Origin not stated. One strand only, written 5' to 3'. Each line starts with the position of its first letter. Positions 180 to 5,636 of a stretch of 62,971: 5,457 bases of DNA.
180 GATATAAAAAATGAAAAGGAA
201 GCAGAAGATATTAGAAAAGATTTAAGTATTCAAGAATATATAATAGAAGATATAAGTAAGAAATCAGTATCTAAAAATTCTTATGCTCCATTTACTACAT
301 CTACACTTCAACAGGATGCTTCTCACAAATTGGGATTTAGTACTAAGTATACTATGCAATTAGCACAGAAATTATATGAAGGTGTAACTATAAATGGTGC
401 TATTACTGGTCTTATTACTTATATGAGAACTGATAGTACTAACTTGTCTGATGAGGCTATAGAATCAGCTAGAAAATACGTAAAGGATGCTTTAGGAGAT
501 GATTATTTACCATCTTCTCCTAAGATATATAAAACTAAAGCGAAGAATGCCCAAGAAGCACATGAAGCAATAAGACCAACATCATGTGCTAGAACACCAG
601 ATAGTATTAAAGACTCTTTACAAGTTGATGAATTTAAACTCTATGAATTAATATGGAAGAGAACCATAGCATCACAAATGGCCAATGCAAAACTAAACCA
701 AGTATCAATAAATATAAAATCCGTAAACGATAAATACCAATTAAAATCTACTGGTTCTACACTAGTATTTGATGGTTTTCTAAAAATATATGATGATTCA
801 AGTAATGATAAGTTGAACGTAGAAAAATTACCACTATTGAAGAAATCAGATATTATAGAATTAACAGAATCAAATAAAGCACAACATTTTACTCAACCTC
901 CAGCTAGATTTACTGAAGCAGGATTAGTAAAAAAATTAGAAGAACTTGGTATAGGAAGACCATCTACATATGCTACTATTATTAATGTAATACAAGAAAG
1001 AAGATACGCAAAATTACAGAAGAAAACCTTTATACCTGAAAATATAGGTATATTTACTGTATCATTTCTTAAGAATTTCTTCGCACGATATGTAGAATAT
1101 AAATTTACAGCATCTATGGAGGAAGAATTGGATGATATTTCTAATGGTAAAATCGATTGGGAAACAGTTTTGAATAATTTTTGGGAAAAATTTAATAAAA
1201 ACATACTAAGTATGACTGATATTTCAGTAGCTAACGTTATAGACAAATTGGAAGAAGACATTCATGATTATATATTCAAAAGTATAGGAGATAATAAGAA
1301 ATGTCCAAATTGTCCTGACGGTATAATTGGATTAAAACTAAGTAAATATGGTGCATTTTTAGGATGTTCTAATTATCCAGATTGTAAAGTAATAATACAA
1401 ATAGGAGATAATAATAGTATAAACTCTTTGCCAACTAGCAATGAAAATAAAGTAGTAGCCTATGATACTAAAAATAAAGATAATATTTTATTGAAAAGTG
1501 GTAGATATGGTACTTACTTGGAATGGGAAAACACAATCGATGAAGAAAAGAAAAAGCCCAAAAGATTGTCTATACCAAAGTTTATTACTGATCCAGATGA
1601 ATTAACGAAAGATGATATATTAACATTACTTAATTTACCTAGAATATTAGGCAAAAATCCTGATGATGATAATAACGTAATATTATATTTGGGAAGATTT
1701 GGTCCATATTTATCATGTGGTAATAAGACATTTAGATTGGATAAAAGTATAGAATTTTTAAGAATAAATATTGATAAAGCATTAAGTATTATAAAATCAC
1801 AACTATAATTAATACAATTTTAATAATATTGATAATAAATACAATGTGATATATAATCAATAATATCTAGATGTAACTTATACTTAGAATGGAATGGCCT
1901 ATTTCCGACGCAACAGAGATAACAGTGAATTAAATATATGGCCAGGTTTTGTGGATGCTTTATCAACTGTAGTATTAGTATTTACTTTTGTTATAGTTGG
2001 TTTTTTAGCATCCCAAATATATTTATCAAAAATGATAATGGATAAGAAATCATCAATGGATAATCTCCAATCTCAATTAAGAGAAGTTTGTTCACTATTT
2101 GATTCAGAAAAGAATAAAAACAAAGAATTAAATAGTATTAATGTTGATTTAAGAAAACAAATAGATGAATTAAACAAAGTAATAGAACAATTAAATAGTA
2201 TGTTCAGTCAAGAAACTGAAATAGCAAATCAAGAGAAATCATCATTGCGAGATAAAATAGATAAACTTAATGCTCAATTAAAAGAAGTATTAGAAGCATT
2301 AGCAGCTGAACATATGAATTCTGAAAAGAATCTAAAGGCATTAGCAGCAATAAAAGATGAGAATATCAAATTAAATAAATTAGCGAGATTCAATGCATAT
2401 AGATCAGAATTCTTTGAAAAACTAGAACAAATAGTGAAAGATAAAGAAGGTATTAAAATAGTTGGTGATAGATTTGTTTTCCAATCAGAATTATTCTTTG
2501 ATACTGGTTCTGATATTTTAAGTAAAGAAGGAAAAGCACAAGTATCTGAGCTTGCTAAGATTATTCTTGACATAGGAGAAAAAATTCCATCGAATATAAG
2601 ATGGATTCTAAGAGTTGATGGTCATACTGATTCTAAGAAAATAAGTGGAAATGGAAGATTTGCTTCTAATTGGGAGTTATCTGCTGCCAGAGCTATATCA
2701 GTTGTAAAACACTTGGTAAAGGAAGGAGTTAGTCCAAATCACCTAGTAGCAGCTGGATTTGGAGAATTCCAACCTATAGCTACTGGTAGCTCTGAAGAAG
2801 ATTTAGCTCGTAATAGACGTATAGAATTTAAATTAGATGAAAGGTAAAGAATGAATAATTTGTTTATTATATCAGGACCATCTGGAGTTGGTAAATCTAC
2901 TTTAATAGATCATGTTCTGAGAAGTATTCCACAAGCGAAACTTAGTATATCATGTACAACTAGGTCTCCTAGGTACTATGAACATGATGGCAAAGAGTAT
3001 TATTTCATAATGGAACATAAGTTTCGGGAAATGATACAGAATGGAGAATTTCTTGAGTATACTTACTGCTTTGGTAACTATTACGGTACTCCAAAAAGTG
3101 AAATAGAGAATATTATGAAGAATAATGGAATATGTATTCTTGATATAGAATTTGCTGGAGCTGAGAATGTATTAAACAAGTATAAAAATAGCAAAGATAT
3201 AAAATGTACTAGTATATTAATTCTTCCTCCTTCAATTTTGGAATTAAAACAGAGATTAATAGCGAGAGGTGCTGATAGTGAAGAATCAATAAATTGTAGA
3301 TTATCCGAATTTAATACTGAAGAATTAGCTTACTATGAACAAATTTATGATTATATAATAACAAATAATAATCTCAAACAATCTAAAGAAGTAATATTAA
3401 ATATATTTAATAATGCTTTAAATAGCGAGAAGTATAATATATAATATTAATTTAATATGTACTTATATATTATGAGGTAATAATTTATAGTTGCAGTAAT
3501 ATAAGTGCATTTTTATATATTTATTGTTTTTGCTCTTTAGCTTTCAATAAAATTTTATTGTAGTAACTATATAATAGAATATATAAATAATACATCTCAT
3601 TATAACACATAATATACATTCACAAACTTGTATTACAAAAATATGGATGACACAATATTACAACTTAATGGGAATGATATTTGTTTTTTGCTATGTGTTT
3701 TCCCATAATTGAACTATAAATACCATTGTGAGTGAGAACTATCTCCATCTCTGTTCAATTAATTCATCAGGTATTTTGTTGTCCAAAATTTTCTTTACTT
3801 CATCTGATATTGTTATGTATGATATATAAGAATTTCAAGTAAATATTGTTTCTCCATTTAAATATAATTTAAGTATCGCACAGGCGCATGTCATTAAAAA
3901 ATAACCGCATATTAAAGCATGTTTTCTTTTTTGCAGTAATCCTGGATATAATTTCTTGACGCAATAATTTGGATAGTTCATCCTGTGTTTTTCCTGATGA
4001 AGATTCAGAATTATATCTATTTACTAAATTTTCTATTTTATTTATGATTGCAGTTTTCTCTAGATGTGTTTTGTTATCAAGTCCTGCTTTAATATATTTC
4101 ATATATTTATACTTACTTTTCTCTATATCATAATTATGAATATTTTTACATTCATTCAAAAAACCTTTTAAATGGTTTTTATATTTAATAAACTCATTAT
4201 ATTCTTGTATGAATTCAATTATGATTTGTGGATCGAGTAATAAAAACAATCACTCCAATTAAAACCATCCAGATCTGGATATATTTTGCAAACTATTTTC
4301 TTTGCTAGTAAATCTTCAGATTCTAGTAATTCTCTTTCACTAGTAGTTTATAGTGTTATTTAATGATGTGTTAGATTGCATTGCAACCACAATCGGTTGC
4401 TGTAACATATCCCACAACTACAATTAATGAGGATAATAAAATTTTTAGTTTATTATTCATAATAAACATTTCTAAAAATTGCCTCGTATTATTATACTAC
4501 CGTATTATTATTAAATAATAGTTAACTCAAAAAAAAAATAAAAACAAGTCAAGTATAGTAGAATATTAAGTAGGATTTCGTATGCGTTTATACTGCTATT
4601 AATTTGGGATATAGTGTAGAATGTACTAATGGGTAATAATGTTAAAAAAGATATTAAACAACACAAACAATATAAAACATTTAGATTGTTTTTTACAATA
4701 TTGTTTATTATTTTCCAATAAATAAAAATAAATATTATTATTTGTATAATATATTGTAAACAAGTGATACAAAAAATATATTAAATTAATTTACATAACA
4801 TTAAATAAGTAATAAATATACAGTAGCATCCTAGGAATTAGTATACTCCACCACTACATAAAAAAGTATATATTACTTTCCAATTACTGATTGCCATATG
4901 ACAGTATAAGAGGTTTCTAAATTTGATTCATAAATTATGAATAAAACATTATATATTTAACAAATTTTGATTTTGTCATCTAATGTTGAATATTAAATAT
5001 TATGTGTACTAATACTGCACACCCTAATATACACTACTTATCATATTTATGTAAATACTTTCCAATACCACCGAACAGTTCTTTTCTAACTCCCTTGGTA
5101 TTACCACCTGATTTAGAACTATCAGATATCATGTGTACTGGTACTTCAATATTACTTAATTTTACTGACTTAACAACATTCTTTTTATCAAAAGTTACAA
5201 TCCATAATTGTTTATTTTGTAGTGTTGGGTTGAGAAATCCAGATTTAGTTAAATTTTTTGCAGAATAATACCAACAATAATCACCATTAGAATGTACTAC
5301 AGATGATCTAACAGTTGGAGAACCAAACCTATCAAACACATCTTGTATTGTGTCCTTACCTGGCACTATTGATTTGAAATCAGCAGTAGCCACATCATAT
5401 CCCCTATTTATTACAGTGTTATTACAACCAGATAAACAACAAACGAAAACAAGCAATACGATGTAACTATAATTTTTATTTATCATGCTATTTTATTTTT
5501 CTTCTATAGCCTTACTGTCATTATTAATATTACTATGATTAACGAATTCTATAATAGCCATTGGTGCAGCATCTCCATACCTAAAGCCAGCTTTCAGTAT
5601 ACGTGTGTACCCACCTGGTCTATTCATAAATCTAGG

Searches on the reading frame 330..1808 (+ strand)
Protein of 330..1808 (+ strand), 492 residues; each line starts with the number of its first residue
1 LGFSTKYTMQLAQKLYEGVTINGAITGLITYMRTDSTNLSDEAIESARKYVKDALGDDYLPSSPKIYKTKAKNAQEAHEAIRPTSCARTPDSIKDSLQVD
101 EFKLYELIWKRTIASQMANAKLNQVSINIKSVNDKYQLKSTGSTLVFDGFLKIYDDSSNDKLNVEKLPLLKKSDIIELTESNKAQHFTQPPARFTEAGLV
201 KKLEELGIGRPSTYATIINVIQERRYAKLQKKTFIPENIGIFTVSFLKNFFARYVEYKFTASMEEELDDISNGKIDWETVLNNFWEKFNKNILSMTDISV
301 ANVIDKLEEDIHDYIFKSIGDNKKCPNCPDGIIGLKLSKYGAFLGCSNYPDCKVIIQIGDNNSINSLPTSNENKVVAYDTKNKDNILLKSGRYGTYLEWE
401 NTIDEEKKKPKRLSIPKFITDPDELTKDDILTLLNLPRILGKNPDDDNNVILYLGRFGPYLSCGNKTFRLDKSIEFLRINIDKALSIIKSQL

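Call 7: search_protein_families(library=pfam, proteins=[window:330-1808:+], max_evalue=0.01)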
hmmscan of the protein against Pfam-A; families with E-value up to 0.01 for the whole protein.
window:330-1808:+ (492 aa): 3 families
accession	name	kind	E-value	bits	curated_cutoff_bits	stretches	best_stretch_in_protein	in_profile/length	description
PF01131.25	Topoisom_bac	-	1.3e-81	275.2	35.1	1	2-281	140-410/411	DNA topoisomerase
PF13368.11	Toprim_C_rpt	-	1.2e-15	57.6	22.3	2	443-490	1-48/57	Topoisomerase C-terminal repeat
PF01396.24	Zn_ribbon_Top1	-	7.3e-13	48.5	32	1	323-358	2-36/39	Topoisomerase DNA binding C4 zinc finger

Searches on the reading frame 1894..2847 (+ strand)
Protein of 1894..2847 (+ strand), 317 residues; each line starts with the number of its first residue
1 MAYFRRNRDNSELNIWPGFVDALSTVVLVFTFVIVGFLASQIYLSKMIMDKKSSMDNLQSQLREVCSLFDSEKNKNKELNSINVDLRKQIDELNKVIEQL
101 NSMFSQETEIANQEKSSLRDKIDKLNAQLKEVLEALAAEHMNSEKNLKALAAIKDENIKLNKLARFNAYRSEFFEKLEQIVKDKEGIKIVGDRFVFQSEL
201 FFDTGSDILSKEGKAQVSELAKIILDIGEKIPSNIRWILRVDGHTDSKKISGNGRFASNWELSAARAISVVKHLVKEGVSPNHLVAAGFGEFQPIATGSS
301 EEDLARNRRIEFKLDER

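Call 7: search_protein_families(library=pfam, proteins=[window:1894-2847:+], max_evalue=0.01)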
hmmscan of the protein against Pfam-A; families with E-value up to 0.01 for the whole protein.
window:1894-2847:+ (317 aa): 1 family
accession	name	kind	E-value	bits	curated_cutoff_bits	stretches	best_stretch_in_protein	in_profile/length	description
PF00691.25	OmpA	-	5.2e-17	62.4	27.2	1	201-308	1-98/98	OmpA family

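Call 66: find_encoding_contigs(protein=window:1894-2847:+, flank=10000, max_places=3)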
Protein window:1894-2847:+ (317 aa): 7 contigs read that carry it; 3 places shown.
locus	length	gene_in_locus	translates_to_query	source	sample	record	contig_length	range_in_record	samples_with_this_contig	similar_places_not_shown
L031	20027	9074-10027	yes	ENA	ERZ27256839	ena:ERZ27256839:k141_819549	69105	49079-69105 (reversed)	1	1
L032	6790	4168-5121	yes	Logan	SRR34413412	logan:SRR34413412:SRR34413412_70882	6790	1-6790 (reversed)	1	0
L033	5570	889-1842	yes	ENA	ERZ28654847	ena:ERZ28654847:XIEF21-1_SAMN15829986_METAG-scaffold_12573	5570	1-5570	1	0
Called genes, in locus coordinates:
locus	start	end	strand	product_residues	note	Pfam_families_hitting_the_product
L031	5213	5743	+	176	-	-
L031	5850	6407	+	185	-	-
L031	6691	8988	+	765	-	PF01751:Toprim, PF01131:Topoisom_bac, PF01396:Zn_ribbon_Top1, PF13368:Toprim_C_rpt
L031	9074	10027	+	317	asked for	PF00691:OmpA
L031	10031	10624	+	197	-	PF00625:Guanylate_kin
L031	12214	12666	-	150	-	-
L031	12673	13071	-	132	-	PF01196:Ribosomal_L17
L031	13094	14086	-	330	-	PF01193:RNA_pol_L, PF01000:RNA_pol_A_bac, PF03118:RNA_pol_A_CTD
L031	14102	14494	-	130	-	PF00411:Ribosomal_S11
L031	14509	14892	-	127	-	PF00416:Ribosomal_S13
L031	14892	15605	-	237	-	PF00406:ADK, PF13207:AAA_17, PF05191:ADK_lid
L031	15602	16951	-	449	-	PF00344:SecY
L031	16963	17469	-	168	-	PF00828:Ribosomal_L27A (weak)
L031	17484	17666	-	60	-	PF00327:Ribosomal_L30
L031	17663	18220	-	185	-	PF00333:Ribosomal_S5, PF03719:Ribosomal_S5_C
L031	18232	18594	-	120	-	PF00861:Ribosomal_L18p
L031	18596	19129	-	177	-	PF00347:Ribosomal_L6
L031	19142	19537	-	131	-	PF00410:Ribosomal_S8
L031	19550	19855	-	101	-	PF00253:Ribosomal_S14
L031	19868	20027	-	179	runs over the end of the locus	PF00281:Ribosomal_L5, PF00673:Ribosomal_L5_C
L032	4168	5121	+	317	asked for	PF00691:OmpA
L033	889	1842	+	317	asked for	PF00691:OmpA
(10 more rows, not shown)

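Call 81: search_protein_families(library=pfam, proteins=[L031:5213-5743:+, L031:5850-6407:+], max_evalue=1)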
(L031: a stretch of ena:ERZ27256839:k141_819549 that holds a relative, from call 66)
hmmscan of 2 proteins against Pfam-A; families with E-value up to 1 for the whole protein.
L031:5213-5743:+ (176 aa): 1 family
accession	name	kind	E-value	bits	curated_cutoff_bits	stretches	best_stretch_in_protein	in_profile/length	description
PF15718.10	MNR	-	0.035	12.6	27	1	89-161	839-910/964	Protein moonraker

L031:5850-6407:+ (185 aa): 2 families
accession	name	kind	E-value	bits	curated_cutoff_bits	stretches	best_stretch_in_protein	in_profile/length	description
PF18903.5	DUF5659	-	0.006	16.9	23.6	1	92-140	10-61/75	Domain of unknown function (DUF5659)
PF20936.3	GCIP_C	-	0.051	14.4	36.2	0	92-163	33-103/106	Grap2 and cyclin-D-interacting, C-terminal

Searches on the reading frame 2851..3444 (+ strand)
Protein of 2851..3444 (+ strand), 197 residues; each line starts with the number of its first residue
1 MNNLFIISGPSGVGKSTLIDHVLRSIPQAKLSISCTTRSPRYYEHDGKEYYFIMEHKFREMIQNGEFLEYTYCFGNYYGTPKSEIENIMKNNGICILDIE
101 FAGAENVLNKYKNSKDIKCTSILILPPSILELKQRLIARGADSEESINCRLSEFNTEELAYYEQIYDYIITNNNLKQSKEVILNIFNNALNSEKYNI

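Call 7: search_protein_families(library=pfam, proteins=[window:2851-3444:+], max_evalue=0.01)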
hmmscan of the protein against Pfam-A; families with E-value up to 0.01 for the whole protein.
window:2851-3444:+ (197 aa): 11 families
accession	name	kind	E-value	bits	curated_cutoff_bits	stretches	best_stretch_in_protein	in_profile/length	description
PF00625.27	Guanylate_kin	-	1.4e-43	149.2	25.2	1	3-182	3-175/182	Guanylate kinase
PF13191.12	AAA_16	-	3.6e-05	24.8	32.6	1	4-37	26-62/167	AAA ATPase domain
PF03266.21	NTPase_1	-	0.00015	22.1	23.9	1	5-33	2-30/168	NTPase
PF03193.22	RsgA_GTPase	-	0.00024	21.4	30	1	3-34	107-138/174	RsgA GTPase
PF13555.12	AAA_29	-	0.00027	21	27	1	4-21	24-41/61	P-loop containing region of AAA domain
PF01926.29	MMR_HSR1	-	0.0009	19.8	21.9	1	6-52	3-50/113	50S ribosome-binding GTPase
PF00005.33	ABC_tran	-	0.00093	20.2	25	1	5-94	14-94/137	ABC transporter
PF20720.3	nSTAND3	-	0.0012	19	27.2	1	2-27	17-42/155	Novel STAND NTPase 3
PF13671.12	AAA_33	-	0.0023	18.7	27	0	4-148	1-127/143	AAA domain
PF13173.12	AAA_14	-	0.0028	18.1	27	1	2-61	2-57/129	AAA domain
PF13401.12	AAA_22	-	0.0031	18.3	27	1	4-36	7-33/130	AAA domain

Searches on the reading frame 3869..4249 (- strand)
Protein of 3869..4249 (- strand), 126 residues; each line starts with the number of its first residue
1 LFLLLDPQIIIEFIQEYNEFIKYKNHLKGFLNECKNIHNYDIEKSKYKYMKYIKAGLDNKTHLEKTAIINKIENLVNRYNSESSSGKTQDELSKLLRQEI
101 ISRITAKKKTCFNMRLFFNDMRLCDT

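Call 7: search_protein_families(library=pfam, proteins=[window:3869-4249:-], max_evalue=0.01)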
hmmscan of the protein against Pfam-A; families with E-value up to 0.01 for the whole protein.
window:3869-4249:- (126 aa): 0 families

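Call 81: search_protein_families(library=pfam, proteins=[window:3869-4249:-], max_evalue=1)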
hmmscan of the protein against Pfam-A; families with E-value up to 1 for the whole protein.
window:3869-4249:- (126 aa): 1 family
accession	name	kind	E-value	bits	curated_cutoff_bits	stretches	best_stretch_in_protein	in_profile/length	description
PF12550.13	GCR1_C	-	0.12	13.1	23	1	10-81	10-67/80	Transcriptional activator of glycolytic enzymes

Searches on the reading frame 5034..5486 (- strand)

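Call 9: search_protein_families(library=pfam, proteins=[window:5034-5486:-], max_evalue=0.01)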
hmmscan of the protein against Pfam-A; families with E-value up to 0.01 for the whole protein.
window:5034-5486:- (150 aa): 1 family
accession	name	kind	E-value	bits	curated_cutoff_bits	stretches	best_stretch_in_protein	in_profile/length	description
PF04355.18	BamE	-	0.00029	21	23.2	1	30-107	2-69/71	Outer membrane protein assembly factor BamE domain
